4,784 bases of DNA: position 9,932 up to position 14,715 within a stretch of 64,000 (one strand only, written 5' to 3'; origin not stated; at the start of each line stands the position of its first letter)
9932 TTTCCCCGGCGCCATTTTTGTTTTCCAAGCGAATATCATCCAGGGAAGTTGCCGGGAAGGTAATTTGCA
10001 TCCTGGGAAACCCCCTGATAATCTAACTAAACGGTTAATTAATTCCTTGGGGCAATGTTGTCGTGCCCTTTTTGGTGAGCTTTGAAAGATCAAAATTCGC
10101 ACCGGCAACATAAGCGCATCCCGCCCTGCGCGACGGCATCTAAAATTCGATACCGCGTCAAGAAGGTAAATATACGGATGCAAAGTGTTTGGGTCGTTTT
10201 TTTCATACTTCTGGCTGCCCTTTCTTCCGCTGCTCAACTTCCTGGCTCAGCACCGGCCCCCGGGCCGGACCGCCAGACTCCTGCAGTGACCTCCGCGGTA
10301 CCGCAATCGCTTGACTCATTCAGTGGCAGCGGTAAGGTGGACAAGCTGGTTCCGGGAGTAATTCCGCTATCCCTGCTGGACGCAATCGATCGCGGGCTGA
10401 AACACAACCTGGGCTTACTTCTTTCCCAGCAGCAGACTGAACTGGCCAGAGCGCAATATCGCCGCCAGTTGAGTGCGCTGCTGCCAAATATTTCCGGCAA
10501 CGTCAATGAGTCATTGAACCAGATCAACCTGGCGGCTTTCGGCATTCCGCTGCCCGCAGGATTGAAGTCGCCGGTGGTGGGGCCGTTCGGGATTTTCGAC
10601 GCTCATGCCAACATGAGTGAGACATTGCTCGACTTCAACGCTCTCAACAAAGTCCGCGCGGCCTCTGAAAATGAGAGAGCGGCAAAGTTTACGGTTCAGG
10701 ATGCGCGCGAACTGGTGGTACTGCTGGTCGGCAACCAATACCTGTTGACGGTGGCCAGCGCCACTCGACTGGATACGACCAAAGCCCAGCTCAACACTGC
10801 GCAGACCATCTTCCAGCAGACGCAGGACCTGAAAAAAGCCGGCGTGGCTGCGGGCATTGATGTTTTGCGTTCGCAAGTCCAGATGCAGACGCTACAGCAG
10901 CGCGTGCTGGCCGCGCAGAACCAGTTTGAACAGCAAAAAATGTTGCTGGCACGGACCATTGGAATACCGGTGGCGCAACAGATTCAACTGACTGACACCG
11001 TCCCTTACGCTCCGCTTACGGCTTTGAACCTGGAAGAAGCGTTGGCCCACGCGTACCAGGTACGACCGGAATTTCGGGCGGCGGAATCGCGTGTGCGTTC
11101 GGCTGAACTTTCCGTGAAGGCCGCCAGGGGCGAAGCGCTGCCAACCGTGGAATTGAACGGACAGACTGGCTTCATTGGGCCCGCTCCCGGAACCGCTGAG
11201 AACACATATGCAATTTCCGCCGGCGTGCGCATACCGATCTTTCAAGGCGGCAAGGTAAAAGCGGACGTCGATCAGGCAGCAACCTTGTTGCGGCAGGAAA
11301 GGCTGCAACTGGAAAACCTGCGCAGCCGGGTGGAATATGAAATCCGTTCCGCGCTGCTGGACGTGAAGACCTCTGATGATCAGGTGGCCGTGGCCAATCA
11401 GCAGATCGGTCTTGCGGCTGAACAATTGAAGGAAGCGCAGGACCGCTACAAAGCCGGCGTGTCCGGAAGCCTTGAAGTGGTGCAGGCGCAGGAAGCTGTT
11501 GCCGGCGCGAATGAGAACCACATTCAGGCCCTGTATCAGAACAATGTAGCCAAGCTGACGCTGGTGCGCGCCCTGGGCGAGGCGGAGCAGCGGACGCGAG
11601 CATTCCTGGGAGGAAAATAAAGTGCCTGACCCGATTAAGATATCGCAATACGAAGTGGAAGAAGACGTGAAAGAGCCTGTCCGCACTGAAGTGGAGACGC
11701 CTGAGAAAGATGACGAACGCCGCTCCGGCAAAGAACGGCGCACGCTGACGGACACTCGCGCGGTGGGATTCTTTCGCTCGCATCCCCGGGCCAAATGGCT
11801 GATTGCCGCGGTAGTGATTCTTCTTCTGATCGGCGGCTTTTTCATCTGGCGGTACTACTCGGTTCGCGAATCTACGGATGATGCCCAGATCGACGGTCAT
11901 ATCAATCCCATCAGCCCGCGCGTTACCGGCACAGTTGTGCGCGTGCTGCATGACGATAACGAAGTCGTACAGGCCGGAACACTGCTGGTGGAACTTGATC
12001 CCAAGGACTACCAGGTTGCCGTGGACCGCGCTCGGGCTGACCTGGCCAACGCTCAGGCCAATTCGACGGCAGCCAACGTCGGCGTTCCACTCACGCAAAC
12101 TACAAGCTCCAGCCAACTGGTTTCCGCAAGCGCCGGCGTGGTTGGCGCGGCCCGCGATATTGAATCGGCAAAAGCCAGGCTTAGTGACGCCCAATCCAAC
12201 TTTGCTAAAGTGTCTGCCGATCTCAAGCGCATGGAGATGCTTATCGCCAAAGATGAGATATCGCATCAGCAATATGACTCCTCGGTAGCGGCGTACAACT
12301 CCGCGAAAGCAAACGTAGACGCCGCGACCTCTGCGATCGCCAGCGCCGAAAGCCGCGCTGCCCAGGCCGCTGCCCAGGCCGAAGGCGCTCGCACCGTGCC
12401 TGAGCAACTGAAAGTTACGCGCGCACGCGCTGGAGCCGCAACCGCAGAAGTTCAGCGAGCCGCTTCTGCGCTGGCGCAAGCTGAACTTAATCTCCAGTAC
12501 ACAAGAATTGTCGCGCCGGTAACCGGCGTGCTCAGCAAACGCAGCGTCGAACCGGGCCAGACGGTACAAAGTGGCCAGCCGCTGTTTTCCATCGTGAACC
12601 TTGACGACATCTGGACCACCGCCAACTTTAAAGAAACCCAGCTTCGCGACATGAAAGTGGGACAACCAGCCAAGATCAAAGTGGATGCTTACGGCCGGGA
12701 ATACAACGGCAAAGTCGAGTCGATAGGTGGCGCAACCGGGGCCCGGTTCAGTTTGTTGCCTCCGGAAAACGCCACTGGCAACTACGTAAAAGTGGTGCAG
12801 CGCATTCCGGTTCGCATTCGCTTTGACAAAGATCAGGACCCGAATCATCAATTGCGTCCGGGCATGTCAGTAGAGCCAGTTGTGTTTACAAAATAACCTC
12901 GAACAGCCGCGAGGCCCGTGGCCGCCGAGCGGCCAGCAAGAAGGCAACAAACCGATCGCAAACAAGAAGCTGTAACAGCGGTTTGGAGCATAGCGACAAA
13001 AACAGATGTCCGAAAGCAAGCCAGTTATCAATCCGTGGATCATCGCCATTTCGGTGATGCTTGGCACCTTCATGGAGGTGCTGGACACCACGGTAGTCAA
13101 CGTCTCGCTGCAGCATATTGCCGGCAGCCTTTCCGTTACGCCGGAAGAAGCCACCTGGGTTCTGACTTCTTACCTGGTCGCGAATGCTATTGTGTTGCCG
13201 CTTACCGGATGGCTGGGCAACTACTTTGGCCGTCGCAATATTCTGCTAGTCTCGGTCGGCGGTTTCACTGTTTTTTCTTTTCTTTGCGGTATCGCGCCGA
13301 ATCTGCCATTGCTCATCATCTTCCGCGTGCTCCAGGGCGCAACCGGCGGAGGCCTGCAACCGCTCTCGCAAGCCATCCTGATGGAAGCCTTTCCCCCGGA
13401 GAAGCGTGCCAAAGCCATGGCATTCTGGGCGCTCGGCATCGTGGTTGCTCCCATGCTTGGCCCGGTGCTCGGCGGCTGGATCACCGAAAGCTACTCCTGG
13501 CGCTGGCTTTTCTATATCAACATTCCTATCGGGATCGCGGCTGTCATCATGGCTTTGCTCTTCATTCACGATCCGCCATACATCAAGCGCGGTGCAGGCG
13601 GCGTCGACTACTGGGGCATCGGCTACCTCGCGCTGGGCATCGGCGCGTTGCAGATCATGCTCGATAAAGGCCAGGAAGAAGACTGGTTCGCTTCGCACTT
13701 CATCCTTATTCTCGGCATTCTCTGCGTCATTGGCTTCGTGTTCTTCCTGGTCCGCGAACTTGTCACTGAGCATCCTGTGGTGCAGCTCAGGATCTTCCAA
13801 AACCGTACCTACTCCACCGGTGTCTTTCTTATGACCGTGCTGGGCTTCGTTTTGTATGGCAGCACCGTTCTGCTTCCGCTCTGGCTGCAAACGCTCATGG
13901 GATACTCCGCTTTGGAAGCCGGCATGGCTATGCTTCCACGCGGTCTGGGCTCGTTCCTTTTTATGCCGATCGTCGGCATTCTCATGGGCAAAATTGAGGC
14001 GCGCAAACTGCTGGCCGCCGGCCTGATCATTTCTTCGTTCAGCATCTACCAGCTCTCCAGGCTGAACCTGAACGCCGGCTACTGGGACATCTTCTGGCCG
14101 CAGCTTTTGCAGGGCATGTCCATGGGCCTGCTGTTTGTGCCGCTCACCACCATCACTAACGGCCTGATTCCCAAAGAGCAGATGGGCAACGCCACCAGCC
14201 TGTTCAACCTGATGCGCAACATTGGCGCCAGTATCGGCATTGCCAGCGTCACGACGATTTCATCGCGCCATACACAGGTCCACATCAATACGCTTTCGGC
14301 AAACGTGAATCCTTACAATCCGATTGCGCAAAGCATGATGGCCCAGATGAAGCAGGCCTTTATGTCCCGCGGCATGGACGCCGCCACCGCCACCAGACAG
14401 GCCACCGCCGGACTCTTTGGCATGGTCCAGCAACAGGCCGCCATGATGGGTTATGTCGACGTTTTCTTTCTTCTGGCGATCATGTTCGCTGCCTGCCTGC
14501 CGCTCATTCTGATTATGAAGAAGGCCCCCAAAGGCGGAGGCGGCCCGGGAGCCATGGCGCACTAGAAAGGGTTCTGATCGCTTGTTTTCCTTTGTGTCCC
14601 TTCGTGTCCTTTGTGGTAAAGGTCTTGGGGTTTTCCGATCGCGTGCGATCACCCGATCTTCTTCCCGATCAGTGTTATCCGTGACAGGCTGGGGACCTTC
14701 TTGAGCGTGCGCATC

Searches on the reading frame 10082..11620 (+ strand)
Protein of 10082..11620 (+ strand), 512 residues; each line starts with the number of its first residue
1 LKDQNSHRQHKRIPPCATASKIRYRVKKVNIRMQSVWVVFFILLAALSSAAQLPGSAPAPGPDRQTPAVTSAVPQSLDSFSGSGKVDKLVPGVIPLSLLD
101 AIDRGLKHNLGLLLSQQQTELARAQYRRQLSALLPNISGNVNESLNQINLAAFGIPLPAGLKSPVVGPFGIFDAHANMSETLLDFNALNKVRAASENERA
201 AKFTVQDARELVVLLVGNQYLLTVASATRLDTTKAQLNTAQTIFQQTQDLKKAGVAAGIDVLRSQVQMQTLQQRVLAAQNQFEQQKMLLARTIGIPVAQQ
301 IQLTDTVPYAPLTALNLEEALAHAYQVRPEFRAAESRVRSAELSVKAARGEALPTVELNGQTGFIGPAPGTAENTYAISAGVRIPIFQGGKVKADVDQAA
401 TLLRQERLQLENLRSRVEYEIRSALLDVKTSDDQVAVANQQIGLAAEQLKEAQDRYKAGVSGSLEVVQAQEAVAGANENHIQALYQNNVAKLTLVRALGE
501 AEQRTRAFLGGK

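Call 15: search_protein_families(library=ncbifam, proteins=[window:10082-11620:+], max_evalue=0.0001)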
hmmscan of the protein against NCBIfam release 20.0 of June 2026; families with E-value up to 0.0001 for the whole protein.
window:10082-11620:+ (512 aa): 7 families
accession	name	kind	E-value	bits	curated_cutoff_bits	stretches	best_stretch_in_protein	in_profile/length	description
TIGR01844.1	type_I_sec_TolC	subfamily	1.3e-40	139.7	225.15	1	96-502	3-401/414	TolC family outer membrane protein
TIGR01845.1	outer_NodT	subfamily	4.3e-30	104.9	210.05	1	101-499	62-458/460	efflux transporter outer membrane subunit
NF033142.1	efflux_OM_AdeC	exception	5.5e-14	51.7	975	1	66-499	30-459/465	multidrug efflux RND transporter AdeABC outer membrane channel subunit AdeC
NF033143.1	efflux_OM_AdeK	equivalog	3.3e-11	42.6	900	1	189-499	141-459/480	multidrug efflux RND transporter AdeIJK outer membrane channel subunit AdeK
NF007002.0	PRK09465.1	equivalog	4.1e-11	42.1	495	1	103-501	31-426/460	outer membrane channel protein TolC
NF052390.1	efflux_OMP_AbuO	equivalog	3.9e-07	29.1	700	1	383-501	315-433/447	multidrug efflux outer membrane protein AbuO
NF007347.1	PRK09837.1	subfamily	4.6e-05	22.5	598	0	171-500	124-457/461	Cu(I)/Ag(I) efflux RND transporter outer membrane protein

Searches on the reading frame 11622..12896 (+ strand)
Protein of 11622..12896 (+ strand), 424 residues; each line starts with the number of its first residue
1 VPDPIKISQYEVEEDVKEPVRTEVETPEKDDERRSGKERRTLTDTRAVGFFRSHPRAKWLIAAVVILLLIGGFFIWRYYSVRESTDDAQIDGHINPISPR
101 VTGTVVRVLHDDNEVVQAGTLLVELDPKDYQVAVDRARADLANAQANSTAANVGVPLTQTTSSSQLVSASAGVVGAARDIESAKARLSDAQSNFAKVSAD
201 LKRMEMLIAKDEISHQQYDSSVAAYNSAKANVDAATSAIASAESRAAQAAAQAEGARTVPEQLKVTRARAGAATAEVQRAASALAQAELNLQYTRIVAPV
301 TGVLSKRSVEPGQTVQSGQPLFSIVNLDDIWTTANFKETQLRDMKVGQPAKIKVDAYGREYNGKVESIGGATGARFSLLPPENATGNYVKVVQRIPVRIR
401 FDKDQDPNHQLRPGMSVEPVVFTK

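Call 15: search_protein_families(library=ncbifam, proteins=[window:11622-12896:+], max_evalue=0.0001)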
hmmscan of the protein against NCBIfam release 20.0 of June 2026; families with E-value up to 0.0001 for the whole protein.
window:11622-12896:+ (424 aa): 21 families
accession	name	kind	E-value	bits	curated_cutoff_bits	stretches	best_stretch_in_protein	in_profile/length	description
TIGR00998.1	8a0101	subfamily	7.6e-85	284.8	390.8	1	56-418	1-331/334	EmrA/EmrK family multidrug efflux transporter periplasmic adaptor subunit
NF011715.0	PRK15136.1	equivalog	5.4e-63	212.9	563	1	53-421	17-345/390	multidrug efflux MFS transporter periplasmic adaptor subunit EmrA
NF007785.0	PRK10476.1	equivalog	7.6e-44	149.9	376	1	53-405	7-326/347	multidrug transporter subunit MdtN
TIGR01730.1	RND_mfp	subfamily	3.4e-37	128.1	94.9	3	260-372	101-214/322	efflux RND transporter periplasmic adaptor subunit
NF002939.0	PRK03598.1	equivalog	1.1e-27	97.1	393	1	60-369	7-281/332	secretion protein HlyD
NF007850.1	PRK10559.1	equivalog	4.6e-24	85.1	400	2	224-406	79-265/303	p-hydroxybenzoic acid efflux pump subunit AaeA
TIGR02971.1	heterocyst_DevB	subfamily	2.5e-19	69.8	129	1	113-370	35-280/327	ABC exporter membrane fusion protein, DevB family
TIGR01843.1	type_I_hlyD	subfamily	1.8e-18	66.7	208.65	1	160-418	139-393/422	HlyD family type I secretion periplasmic adaptor subunit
NF011604.1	PRK15030.1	equivalog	4.6e-17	62.1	765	2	94-168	65-139/397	multidrug efflux RND transporter periplasmic adaptor subunit AcrA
NF045904.1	RND-peri-MexE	equivalog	1e-15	57.6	714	2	97-152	66-121/390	multidrug efflux RND transporter periplasmic adaptor subunit MexE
TIGR00999.1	8a0102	subfamily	1.1e-15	57.6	319.3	1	267-371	64-170/271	CzcB/NccB family metal efflux transporter periplasmic adaptor subunit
NF008589.1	PRK11556.1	equivalog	1.6e-15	56.9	391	2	98-169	88-159/392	MdtA/MuxA family multidrug efflux RND transporter periplasmic adaptor subunit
NF033834.1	RND_adapt_MexA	exception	4.1e-14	52.5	750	1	240-333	104-199/373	multidrug efflux RND transporter periplasmic adaptor subunit MexA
NF008606.0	PRK11578.1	equivalog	5.3e-14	52.1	342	1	223-368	113-262/371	macrolide transporter subunit MacA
NF007362.0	PRK09859.1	equivalog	4.6e-13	49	738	1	266-331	142-209/385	multidrug transporter subunit MdtE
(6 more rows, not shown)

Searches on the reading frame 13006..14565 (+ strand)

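Call 15: search_protein_families(library=ncbifam, proteins=[window:13006-14565:+], max_evalue=0.0001)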
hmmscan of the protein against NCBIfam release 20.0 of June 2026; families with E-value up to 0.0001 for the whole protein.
window:13006-14565:+ (519 aa): 68 families (the best 25 are shown)
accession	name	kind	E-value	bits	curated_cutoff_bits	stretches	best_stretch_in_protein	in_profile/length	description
TIGR00711.1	efflux_EmrB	subfamily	1.1e-154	515.8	230.2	1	13-501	3-482/485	DHA2 family efflux MFS transporter permease subunit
NF000391.1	EmrB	exception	3.6e-118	395.4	925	1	12-505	11-496/501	multidrug efflux MFS transporter permease subunit EmrB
NF007799.0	PRK10504.1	subfamily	1e-52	179.7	426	1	11-433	10-427/471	multidrug transporter subunit MdtD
NF000060.1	MFS_efflux_LmrB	exception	1.3e-44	152.9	800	1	13-454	18-457/479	lincomycin efflux MFS transporter Lmr(B)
NF000025.1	MFS_efflux_tcmA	exception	7.9e-44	150.3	999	1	9-428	23-441/538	tetracenomycin C efflux MFS transporter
NF040895.2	MFS_effux_SdrM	equivalog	1.9e-41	142.6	550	1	12-424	6-409/441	multidrug efflux MFS transporter SdrM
NF000095.1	tet_MFS_OtrB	exception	6.6e-39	133.9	999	1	17-417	31-435/563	oxytetracycline resistance efflux MFS transporter OtrB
NF000009.1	tet_MFS_Tcr3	exception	2.7e-35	121.9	1000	1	14-415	32-438/512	tetracycline efflux MFS transporter Tcr3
NF011571.1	PRK14995.1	subfamily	1.3e-33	116.6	701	1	11-492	5-483/493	SmvA family efflux MFS transporter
NF000031.1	MFS_efflux_LmrA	exception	2.6e-33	115.5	850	1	11-418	30-436/484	lincomycin efflux MFS transporter Lmr(A)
NF000089.1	qac_MFS_AB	exception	1.3e-30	106.7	900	1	11-429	18-435/514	QacA/B family quaternary ammonium compound efflux MFS transporter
NF000218.1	FexA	exception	1.9e-30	106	900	1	13-420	26-430/475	chloramphenicol/florfenicol efflux MFS transporter FexA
TIGR00880.1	2_A_01_02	superfamily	3.9e-29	101.6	131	1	50-188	1-139/141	multidrug resistance protein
NF012169.0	qepA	equivalog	4e-27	95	1075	1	10-419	19-422/511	fluoroquinolone efflux MFS transporter QepA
NF040856.1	FexB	exception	1.5e-26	93.2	950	1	15-423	16-425/469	chloramphenicol/florfenicol efflux MFS transporter FexB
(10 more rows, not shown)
